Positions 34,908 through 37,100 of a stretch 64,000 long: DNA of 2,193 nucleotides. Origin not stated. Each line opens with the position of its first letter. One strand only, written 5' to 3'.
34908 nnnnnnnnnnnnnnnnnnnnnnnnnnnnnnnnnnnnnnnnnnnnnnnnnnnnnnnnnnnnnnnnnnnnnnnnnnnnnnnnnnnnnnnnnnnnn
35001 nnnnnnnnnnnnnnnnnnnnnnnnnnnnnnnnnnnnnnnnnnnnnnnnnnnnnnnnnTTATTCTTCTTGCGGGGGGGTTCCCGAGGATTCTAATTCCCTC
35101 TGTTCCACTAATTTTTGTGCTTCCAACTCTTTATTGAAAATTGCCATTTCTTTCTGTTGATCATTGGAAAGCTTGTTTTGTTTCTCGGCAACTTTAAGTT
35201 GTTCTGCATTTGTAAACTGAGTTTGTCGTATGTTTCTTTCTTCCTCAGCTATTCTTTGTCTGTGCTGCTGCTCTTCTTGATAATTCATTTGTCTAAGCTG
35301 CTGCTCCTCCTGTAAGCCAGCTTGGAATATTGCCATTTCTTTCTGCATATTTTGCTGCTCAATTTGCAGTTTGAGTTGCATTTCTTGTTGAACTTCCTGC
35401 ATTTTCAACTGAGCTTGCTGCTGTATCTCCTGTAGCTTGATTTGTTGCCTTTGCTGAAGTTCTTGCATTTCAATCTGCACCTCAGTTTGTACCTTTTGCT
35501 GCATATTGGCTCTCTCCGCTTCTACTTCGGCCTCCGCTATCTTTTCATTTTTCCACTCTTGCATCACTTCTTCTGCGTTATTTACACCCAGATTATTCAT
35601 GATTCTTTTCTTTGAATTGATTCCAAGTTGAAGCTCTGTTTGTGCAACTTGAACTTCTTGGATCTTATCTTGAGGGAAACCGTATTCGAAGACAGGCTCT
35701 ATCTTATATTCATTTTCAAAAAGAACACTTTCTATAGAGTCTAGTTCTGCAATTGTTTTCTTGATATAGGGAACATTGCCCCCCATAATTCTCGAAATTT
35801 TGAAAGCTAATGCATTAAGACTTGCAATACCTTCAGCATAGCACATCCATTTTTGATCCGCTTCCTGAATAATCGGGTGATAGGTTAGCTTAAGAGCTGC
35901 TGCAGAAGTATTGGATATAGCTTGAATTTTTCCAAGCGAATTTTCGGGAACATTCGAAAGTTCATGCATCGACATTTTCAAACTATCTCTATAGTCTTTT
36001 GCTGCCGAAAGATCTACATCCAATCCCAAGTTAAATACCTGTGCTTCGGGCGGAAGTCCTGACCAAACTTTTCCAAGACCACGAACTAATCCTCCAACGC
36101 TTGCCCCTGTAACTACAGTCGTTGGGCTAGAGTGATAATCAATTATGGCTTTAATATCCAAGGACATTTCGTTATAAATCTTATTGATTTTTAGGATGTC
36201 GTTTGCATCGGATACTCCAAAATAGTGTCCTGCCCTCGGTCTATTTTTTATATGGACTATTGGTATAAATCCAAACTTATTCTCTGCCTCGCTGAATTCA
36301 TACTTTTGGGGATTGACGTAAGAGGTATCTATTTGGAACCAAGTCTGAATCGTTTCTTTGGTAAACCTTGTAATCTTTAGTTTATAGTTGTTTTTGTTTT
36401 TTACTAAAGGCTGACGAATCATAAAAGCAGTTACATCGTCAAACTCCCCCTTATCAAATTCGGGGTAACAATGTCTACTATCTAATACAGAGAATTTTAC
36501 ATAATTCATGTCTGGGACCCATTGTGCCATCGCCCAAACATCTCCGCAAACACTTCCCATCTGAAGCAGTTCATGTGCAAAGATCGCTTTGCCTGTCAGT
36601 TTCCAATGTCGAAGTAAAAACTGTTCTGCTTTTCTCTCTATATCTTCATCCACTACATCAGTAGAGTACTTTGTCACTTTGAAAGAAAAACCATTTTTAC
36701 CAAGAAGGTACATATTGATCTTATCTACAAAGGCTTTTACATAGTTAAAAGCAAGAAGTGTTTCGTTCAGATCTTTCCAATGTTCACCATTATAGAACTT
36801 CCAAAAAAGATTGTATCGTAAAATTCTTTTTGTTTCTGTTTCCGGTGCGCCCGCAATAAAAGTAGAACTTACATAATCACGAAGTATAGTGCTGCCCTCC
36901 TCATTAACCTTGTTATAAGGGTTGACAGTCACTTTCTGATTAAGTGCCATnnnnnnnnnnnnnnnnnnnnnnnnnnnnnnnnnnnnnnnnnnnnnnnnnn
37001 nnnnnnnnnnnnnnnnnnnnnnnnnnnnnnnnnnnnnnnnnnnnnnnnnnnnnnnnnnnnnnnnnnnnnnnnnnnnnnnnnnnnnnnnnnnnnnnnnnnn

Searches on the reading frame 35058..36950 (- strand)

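Call 10: search_protein_families(library=pfam, proteins=[window:35058-36950:-], max_evalue=0.01)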
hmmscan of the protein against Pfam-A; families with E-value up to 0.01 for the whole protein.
window:35058-36950:- (630 aa): 0 families

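Call 11: search_protein_families(library=phrogs, proteins=[window:35058-36950:-], max_evalue=0.01)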
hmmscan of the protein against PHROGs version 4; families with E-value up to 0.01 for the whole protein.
window:35058-36950:- (630 aa): 2 families
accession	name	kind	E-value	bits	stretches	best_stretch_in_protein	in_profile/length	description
phrog_64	-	head and packaging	4.7e-38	132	1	41-513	88-536/547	portal protein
phrog_104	-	head and packaging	1.4e-09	38.1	1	151-531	162-503/550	portal protein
